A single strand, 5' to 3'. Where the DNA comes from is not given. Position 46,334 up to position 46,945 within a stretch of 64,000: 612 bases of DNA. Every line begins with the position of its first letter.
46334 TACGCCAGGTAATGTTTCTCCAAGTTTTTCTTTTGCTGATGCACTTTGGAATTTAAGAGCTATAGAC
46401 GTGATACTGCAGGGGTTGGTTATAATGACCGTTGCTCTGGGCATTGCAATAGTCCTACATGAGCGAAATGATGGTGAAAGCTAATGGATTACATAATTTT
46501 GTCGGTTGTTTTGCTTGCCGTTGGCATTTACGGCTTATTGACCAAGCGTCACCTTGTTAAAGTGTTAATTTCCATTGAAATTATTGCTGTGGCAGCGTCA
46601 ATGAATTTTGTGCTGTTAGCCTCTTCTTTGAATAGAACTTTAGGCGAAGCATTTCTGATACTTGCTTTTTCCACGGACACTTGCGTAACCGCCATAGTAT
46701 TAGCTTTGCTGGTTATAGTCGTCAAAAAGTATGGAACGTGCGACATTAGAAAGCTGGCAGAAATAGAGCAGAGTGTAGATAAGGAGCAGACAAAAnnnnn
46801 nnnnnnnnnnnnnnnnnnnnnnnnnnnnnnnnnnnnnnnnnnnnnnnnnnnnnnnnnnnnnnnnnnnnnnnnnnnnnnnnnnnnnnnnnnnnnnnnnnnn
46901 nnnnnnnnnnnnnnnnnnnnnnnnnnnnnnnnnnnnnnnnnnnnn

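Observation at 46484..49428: NuoK-like subunit fused in frame to a ClC channel, followed by an antisense ArsB/NhaD permease, in the middle of the operon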

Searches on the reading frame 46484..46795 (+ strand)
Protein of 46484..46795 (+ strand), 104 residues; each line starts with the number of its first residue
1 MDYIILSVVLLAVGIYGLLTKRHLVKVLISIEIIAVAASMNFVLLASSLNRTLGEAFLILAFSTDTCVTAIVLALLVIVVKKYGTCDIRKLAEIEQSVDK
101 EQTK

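Call 18: find_homologous_proteins(query=window:46484-46795:+, max_evalue=0.001)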
Query seq(104 aa) (104 aa): 947 proteins with E <= 0.001 among 986 candidates; the best 120 are listed.
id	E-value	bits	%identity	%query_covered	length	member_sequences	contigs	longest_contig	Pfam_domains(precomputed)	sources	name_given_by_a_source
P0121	5.8e-49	182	89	100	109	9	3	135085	PF00420.30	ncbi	ncbi:MAG: NADH-quinone oxidoreductase subunit K [Candidatus Bathyarchaeia archaeon]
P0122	1.3e-48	181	88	100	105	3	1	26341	PF00420.30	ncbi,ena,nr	ncbi:hypothetical protein C0195_02740 [Candidatus Bathyarchaeota archaeon]|nr:MAG: hypothetical prot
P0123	5.7e-48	179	86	99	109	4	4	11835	PF00420.30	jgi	jgi:NADH-quinone oxidoreductase subunit K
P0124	7.5e-48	178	87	99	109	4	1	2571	PF00420.30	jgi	-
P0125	1.2e-47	178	88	99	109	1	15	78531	PF00420.30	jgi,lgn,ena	jgi:NADH:ubiquinone oxidoreductase subunit K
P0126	2.0e-47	177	88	100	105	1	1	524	PF00420.30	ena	-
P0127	2.1e-47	177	93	97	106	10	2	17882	PF00420.30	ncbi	ncbi:MAG: NADH-quinone oxidoreductase subunit K [Candidatus Bathyarchaeia archaeon]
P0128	3.3e-46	173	86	99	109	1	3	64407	PF00420.30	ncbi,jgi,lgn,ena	ncbi:MAG: NADH-quinone oxidoreductase subunit NuoK [Candidatus Bathyarchaeia archaeon]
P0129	6.6e-46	172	88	98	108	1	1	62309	PF00420.30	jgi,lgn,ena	-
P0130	1.3e-45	171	87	100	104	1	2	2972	PF00420.30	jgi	-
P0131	3.4e-45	170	88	100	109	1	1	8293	PF00420.30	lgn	-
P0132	1.2e-44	168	87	97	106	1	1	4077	PF00420.30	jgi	jgi:NADH-quinone oxidoreductase subunit K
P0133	1.4e-44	168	89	93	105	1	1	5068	PF00420.30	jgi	jgi:NADH-quinone oxidoreductase subunit K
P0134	2.2e-44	167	89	93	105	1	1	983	PF00420.30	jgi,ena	-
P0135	6.0e-44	166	89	93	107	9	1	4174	PF00420.30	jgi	-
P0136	6.0e-44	166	87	93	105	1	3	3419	PF00420.30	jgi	jgi:NADH-quinone oxidoreductase subunit K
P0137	1.1e-43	165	85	92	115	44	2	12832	PF00420.30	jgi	-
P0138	1.5e-43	165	82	98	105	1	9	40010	PF00420.30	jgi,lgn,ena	jgi:NADH-quinone oxidoreductase subunit K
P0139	2.6e-43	164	82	98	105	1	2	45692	PF00420.30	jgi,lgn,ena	-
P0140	2.8e-43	164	85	92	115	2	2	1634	PF00420.30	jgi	jgi:NADH:ubiquinone oxidoreductase subunit K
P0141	3.2e-43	163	86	93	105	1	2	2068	PF00420.30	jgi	jgi:NADH-quinone oxidoreductase subunit K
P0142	3.4e-43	163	80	98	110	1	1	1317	PF00420.30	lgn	-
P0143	5.5e-43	163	88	93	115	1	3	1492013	PF00420.30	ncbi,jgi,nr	ncbi:MAG: NADH-quinone oxidoreductase subunit K [Candidatus Bathyarchaeota archaeon]|jgi:NADH:ubiqui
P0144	6.2e-43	163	79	98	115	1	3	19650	PF00420.30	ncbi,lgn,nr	ncbi:MAG: NADH-quinone oxidoreductase subunit K [Thermoproteota archaeon]|nr:NADH-quinone oxidoreduc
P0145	6.3e-43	163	82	92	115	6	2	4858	PF00420.30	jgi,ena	-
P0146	6.5e-43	162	83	92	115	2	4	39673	PF00420.30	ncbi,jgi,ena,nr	ncbi:MAG: NADH-quinone oxidoreductase subunit K [Candidatus Bathyarchaeota archaeon]|nr:NADH-quinone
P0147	7.2e-43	162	86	93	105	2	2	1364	PF00420.30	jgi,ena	-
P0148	9.3e-43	162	85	93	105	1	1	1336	PF00420.30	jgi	jgi:NADH-quinone oxidoreductase subunit K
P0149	1.3e-42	161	81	98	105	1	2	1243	PF00420.30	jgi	jgi:NADH-quinone oxidoreductase subunit K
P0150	1.5e-42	161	82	92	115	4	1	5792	PF00420.30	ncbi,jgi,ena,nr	ncbi:MAG: NADH-quinone oxidoreductase subunit K [Candidatus Bathyarchaeota archaeon]|nr:NADH-quinone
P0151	1.9e-42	161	74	100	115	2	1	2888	PF00420.30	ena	-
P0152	2.6e-42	161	75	98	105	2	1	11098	PF00420.30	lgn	-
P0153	2.8e-42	160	81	98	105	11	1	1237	PF00420.30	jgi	jgi:NADH-quinone oxidoreductase subunit K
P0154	2.9e-42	160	81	93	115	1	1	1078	PF00420.30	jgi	-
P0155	2.9e-42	160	77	100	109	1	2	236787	PF00420.30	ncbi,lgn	-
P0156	3.6e-42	160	81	92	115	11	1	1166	PF00420.30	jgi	-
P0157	3.8e-42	160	82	92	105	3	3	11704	PF00420.30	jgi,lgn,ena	jgi:NADH:ubiquinone oxidoreductase subunit K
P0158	3.9e-42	160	90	90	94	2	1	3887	PF00420.30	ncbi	ncbi:MAG: NADH-quinone oxidoreductase subunit NuoK, partial [Candidatus Bathyarchaeales archaeon]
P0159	4.0e-42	160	81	92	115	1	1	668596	PF00420.30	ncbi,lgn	-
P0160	4.1e-42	160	77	98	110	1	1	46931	PF00420.30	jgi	jgi:NADH:ubiquinone oxidoreductase subunit K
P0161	4.1e-42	160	85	92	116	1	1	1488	PF00420.30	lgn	-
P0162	4.2e-42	160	77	98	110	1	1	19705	PF00420.30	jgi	jgi:NADH:ubiquinone oxidoreductase subunit K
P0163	4.8e-42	160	80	92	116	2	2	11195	PF00420.30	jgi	-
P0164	6.1e-42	159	82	93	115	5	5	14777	PF00420.30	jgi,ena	-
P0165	7.3e-42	159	82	92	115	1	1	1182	PF00420.30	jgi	jgi:NADH:ubiquinone oxidoreductase subunit K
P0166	7.6e-42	159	78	100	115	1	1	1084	PF00420.30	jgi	jgi:NADH:ubiquinone oxidoreductase subunit K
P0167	7.7e-42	159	77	100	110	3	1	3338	PF00420.30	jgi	jgi:NADH:ubiquinone oxidoreductase subunit K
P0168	1.2e-41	158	80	92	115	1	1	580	PF00420.30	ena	-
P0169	1.6e-41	158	76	98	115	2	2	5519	PF00420.30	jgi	jgi:NADH:ubiquinone oxidoreductase subunit K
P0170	1.8e-41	158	80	92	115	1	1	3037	PF00420.30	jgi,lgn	-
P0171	2.0e-41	158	76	98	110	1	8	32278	PF00420.30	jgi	jgi:NADH:ubiquinone oxidoreductase subunit K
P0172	2.0e-41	158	77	98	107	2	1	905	PF00420.30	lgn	-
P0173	2.4e-41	157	78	98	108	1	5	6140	PF00420.30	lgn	-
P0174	2.4e-41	157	75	98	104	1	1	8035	PF00420.30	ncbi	ncbi:MAG: NADH-quinone oxidoreductase subunit NuoK [Candidatus Bathycorpusculaceae bacterium]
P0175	2.5e-41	157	80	92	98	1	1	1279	PF00420.30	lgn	-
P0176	3.2e-41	157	74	98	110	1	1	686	PF00420.30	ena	-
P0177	4.1e-41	157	77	98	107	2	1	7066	PF00420.30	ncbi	ncbi:MAG: NADH-quinone oxidoreductase subunit K [Candidatus Bathyarchaeia archaeon]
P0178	4.7e-41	157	83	92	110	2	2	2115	PF00420.30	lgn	-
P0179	4.8e-41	157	82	93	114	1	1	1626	PF00420.30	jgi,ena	-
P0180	4.8e-41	156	78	98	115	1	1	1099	PF00420.30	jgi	jgi:NADH:ubiquinone oxidoreductase subunit K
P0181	5.1e-41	156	81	93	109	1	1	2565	PF00420.30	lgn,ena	-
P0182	5.2e-41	156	73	98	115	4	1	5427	PF00420.30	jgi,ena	-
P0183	6.3e-41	156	80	93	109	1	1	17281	PF00420.30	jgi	jgi:NADH:ubiquinone oxidoreductase subunit K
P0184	7.5e-41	156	76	98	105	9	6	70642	PF00420.30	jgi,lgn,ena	jgi:NADH-quinone oxidoreductase subunit K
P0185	7.8e-41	156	82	91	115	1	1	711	PF00420.30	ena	-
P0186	8.0e-41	156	78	98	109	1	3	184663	PF00420.30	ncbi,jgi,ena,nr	ncbi:MAG: NADH-quinone oxidoreductase subunit K [Candidatus Bathyarchaeota archaeon]|nr:NADH-quinone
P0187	8.4e-41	156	71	100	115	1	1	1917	PF00420.30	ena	-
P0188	8.4e-41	156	75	98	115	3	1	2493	PF00420.30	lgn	-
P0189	1.1e-40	155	70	99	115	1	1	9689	PF00420.30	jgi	jgi:NADH:ubiquinone oxidoreductase subunit K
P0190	1.9e-40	155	71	98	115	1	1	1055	PF00420.30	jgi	jgi:NADH:ubiquinone oxidoreductase subunit K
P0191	2.0e-40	155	79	97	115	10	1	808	PF00420.30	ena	-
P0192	2.3e-40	154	78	98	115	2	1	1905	PF00420.30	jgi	-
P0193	2.7e-40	154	75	98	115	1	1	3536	PF00420.30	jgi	jgi:NADH:ubiquinone oxidoreductase subunit K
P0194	3.3e-40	154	70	100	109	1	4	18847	PF00420.30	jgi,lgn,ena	-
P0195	3.9e-40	154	82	93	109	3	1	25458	PF00420.30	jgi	jgi:NADH:ubiquinone oxidoreductase subunit K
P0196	4.1e-40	154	72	98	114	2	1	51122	PF00420.30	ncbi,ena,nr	ncbi:MAG TPA: NADH-quinone oxidoreductase subunit K [candidate division Zixibacteria bacterium]|nr:N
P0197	5.1e-40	153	68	100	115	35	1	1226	PF00420.30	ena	-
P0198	5.1e-40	153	76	100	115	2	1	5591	PF00420.30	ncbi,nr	ncbi:MAG: NADH-quinone oxidoreductase subunit K [Candidatus Bathyarchaeota archaeon]|nr:NADH-quinone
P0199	5.7e-40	153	76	100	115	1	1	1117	PF00420.30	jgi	-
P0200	1.1e-39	152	71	100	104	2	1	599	PF00420.30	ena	-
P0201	1.1e-39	152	76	100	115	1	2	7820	PF00420.30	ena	-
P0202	1.3e-39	152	86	88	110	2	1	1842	PF00420.30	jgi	jgi:NADH-quinone oxidoreductase subunit K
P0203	1.5e-39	152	71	100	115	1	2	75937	PF00420.30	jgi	jgi:NADH:ubiquinone oxidoreductase subunit K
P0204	1.5e-39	152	84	93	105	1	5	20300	PF00420.30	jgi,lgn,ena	-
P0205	1.5e-39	152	76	100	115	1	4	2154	PF00420.30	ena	-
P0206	1.6e-39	152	76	100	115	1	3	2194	PF00420.30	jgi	-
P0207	1.6e-39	152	71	100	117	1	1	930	PF00420.30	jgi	jgi:NAD(P)H-quinone oxidoreductase subunit 4L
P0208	1.6e-39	152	75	98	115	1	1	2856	PF00420.30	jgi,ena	-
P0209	1.8e-39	151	75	100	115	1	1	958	PF00420.30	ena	-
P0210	2.1e-39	151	74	100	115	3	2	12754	PF00420.30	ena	-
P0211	2.4e-39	151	74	100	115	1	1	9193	PF00420.30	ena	-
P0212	2.8e-39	151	75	93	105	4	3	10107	PF00420.30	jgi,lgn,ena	jgi:NADH:ubiquinone oxidoreductase subunit K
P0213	3.1e-39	151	73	90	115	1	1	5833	PF00420.30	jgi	jgi:NADH:ubiquinone oxidoreductase subunit K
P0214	3.3e-39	151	67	100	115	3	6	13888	PF00420.30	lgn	-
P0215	3.3e-39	151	71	100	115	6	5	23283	PF00420.30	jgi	jgi:NADH:ubiquinone oxidoreductase subunit K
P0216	3.4e-39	151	75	100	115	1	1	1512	PF00420.30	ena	-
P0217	3.6e-39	151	66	100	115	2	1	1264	PF00420.30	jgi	jgi:NADH:ubiquinone oxidoreductase subunit K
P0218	4.2e-39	150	79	93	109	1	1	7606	PF00420.30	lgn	-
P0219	5.4e-39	150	74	97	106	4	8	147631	PF00420.30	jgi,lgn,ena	jgi:NADH:ubiquinone oxidoreductase subunit K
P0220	5.6e-39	150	74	100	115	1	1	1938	PF00420.30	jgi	jgi:NADH:ubiquinone oxidoreductase subunit K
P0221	5.9e-39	150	78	93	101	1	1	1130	PF00420.30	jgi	jgi:NADH-quinone oxidoreductase subunit K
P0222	7.6e-39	149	74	93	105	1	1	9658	PF00420.30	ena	-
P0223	8.3e-39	149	77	92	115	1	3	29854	PF00420.30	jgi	jgi:NADH:ubiquinone oxidoreductase subunit K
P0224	8.9e-39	149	69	98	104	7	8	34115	PF00420.30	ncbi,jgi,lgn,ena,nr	ncbi:MAG TPA: NADH-quinone oxidoreductase subunit K [Candidatus Bathyarchaeota archaeon]|nr:NADH-qui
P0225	1.2e-38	149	74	93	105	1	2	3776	PF00420.30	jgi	jgi:NADH:ubiquinone oxidoreductase subunit K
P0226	1.2e-38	149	72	100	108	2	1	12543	PF00420.30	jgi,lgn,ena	-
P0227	1.8e-38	148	66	100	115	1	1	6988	PF00420.30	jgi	jgi:NADH:ubiquinone oxidoreductase subunit K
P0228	2.0e-38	148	72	100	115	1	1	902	PF00420.30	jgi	jgi:NADH:ubiquinone oxidoreductase subunit K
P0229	2.8e-38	148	77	91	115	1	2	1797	PF00420.30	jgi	jgi:NADH:ubiquinone oxidoreductase subunit K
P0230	3.4e-38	147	73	100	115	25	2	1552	PF00420.30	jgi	-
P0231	5.2e-38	147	73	98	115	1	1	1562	PF00420.30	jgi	jgi:NADH:ubiquinone oxidoreductase subunit K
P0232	5.9e-38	147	72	100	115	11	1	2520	PF00420.30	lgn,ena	-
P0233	1.0e-37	146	75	91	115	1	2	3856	PF00420.30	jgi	jgi:NADH:ubiquinone oxidoreductase subunit K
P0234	1.2e-37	146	74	93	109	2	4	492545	PF00420.30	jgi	jgi:NADH:ubiquinone oxidoreductase subunit K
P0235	1.9e-37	145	70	100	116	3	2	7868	PF00420.30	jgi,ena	-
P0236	1.9e-37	145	68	100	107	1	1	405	PF00420.30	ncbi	-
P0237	2.5e-37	145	72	97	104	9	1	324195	PF00420.30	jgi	-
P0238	2.6e-37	145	68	98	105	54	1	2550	PF00420.30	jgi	jgi:NADH-quinone oxidoreductase subunit K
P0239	3.0e-37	144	70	100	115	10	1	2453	PF00420.30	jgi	jgi:NADH:ubiquinone oxidoreductase subunit K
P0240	3.2e-37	144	77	93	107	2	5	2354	PF00420.30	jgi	-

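Call 30: find_encoding_contigs(protein=P0143, flank=9000, max_places=2)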
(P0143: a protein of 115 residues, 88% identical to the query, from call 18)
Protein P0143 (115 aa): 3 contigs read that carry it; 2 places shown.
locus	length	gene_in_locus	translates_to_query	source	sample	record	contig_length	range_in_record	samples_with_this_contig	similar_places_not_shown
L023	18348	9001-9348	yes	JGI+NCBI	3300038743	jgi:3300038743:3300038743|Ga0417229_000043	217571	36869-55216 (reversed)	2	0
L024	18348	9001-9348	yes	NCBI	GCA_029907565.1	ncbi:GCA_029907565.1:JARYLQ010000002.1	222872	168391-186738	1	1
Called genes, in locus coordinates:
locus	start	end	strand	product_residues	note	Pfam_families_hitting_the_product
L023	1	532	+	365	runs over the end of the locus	PF02073:Peptidase_M29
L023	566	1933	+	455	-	PF07690:MFS_1, PF12832:MFS_1_like, PF00083:Sugar_tr (weak), PF07690:MFS_1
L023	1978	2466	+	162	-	PF04008:Adenosine_kin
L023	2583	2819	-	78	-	-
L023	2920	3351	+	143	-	PF01980:TrmO_N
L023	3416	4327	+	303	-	PF00056:Ldh_1_N, PF02866:Ldh_1_C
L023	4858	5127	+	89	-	PF00507:Oxidored_q4 (weak)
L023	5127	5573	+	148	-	PF01058:Oxidored_q6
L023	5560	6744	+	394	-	PF00329:Complex1_30kDa, PF00374:NiFeSe_Hases, PF00346:Complex1_49kDa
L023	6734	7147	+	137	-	PF00346:Complex1_49kDa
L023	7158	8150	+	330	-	PF00146:NADHdh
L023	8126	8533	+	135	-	PF13187:Fer4_9, PF00037:Fer4 (weak), PF12797:Fer4_2 (faint), PF12837:Fer4_6 (faint), PF13237:Fer4_10 (weak), PF14697:Fer4_21, PF12838:Fer4_7, PF00037:Fer4 (weak), +1 more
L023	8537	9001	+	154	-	PF00499:Oxidored_q3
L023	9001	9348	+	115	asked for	PF00420:Oxidored_q2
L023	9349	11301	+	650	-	PF00662:Proton_antipo_N, PF00361:Proton_antipo_M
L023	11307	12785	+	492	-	PF00662:Proton_antipo_N (faint), PF00361:Proton_antipo_M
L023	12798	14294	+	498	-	PF00662:Proton_antipo_N (weak), PF00361:Proton_antipo_M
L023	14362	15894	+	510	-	PF00037:Fer4 (weak), PF04422:FrhB_FdhB_N, PF04432:FrhB_FdhB_C, PF00571:CBS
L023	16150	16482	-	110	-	-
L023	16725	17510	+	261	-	PF14512:TM1586_NiRdase (faint), PF00881:Nitroreductase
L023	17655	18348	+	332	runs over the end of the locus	PF00586:AIRS, PF02769:AIRS_C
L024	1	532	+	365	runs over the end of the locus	PF02073:Peptidase_M29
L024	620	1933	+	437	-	PF07690:MFS_1, PF12832:MFS_1_like, PF00083:Sugar_tr (weak), PF07690:MFS_1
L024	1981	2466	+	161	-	PF04008:Adenosine_kin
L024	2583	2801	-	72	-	-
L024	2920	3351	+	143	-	PF01980:TrmO_N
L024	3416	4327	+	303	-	PF00056:Ldh_1_N, PF02866:Ldh_1_C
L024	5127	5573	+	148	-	PF01058:Oxidored_q6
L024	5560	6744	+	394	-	PF00329:Complex1_30kDa, PF00374:NiFeSe_Hases, PF00346:Complex1_49kDa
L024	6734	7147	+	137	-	PF00346:Complex1_49kDa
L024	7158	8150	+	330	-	PF00146:NADHdh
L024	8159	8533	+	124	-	PF00037:Fer4 (weak), PF12797:Fer4_2 (faint), PF13187:Fer4_9, PF13237:Fer4_10 (weak), PF12837:Fer4_6 (faint), PF14697:Fer4_21, PF12838:Fer4_7, PF00037:Fer4 (weak), +1 more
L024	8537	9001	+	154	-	PF00499:Oxidored_q3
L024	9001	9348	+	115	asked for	PF00420:Oxidored_q2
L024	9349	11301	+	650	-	PF00662:Proton_antipo_N, PF00361:Proton_antipo_M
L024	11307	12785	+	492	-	PF00662:Proton_antipo_N (faint), PF00361:Proton_antipo_M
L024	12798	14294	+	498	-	PF00662:Proton_antipo_N (weak), PF00361:Proton_antipo_M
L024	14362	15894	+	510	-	PF00037:Fer4 (weak), PF04422:FrhB_FdhB_N, PF04432:FrhB_FdhB_C, PF00571:CBS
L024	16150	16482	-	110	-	-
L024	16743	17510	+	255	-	PF00881:Nitroreductase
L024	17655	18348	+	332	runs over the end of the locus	PF00586:AIRS, PF02769:AIRS_C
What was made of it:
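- The uninterrupted sister operon L023/L024 has the nuoK stop abutting the nuoL start (call 30). Sister operons work without the insert (call 30).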

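Call 64: search_protein_representatives(protein=window:46484-46783:+)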
Query: 100 residues. Proteins with E-value up to 0.001 (for the whole library): 566; up to 1e-10: 25; up to 1e-30: 1. The best 150 are listed.
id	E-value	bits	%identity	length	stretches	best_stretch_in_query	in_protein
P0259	1.0e-33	131.3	71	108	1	1-99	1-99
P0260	4.0e-30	119.9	64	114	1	1-96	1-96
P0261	8.9e-28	112.4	63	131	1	4-94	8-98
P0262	6.4e-27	109.7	59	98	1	1-95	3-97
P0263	1.8e-22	95.5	53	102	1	1-96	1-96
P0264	3.3e-19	85.1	54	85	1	1-79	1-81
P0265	3.7e-19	84.9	46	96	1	2-94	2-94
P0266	8.5e-19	83.8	96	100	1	53-99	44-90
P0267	2.9e-18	82.1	53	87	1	1-78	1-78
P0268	3.3e-18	81.9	69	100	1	1-59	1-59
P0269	2.5e-16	75.9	58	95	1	29-94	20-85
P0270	4.7e-16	75.0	59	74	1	33-96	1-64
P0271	4.9e-16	74.9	44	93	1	2-88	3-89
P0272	6.4e-15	71.4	51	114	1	1-82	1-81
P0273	5.8e-14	68.3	57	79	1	1-61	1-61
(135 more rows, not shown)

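Call 65: search_solved_structures(query=window:46484-46795:+, max_evalue=0.01, show_alignments=3)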
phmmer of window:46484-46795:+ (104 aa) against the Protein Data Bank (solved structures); distinct sequences matched with E-value up to 0.01: 23.
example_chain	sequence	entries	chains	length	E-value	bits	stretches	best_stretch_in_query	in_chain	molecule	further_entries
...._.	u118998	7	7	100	5.1e-10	42.9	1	3-91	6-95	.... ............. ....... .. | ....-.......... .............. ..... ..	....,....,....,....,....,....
6hum_E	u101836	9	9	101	5.7e-10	42.8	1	4-91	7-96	NAD(P)H-quinone oxidoreductase subunit 4L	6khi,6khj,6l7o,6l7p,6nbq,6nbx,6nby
7a23_K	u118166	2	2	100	9.5e-10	42.1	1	3-91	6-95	Nad4Lm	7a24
8e73_4L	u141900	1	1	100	1.3e-09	41.6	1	3-91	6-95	Nad4L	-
6x89_4L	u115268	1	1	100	2.5e-09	40.7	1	3-91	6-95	NU4L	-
8qby_K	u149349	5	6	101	4.1e-09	40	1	3-89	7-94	NADH-quinone oxidoreductase subunit K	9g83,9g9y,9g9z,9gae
7wff_E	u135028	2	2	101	6.2e-09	39.5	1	4-81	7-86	NAD(P)H-quinone oxidoreductase subunit 4L, chloroplastic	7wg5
7ar7_K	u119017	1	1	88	1.2e-08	38.5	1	3-81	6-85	NADH-ubiquinone oxidoreductase chain 4L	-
3rko_K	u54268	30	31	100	1.7e-08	38.1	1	4-93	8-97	NADH-QUINONE OXIDOREDUCTASE SUBUNIT K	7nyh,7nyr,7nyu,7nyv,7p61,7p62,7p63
7eu3_E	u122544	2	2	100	7.2e-08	36.1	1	4-79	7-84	NAD(P)H-quinone oxidoreductase subunit 4L, chloroplastic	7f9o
9rbf_V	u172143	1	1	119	1.3e-07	35.3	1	4-82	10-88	NuoK-86 nascent peptide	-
9grx_E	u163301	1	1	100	1.5e-07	35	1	4-76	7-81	NAD(P)H-quinone oxidoreductase subunit 4L, chloroplastic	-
4he8_K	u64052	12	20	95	3.9e-07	33.7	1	1-93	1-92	NADH-quinone oxidoreductase subunit 11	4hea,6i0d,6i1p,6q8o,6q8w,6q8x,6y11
6cfw_G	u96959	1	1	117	1.6e-06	31.8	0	6-40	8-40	Monovalent cation/H+ antiporter subunit C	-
9t5x_V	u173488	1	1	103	1.8e-05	28.4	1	4-63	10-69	NADH-quinone oxidoreductase subunit K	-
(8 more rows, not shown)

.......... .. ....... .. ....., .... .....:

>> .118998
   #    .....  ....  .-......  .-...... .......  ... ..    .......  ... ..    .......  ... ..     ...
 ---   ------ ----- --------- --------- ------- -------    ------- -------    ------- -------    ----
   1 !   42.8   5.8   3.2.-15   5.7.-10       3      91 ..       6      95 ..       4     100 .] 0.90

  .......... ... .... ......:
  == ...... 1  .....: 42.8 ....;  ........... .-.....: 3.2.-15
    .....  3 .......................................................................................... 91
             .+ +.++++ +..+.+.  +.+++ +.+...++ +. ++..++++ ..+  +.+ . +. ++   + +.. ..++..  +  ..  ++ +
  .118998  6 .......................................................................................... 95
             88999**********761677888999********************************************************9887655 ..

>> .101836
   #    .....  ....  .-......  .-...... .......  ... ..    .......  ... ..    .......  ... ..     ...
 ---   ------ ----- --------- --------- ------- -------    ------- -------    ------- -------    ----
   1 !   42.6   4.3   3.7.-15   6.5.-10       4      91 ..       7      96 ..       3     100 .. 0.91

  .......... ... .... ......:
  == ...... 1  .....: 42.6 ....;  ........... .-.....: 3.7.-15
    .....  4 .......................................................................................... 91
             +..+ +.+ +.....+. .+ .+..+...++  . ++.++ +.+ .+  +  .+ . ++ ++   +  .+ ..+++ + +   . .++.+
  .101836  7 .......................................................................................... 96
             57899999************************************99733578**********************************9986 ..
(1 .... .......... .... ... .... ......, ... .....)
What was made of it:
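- On NuoK/ND4L/FpoK (PF00420): The canonical TM3 Glu aligns with Val, and Asp64 lies three residues earlier (call 65).
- Closest known: NuoK / ND4L / FpoK. Same: Full-length match to solved ND4L/NuoK chains (call 65).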
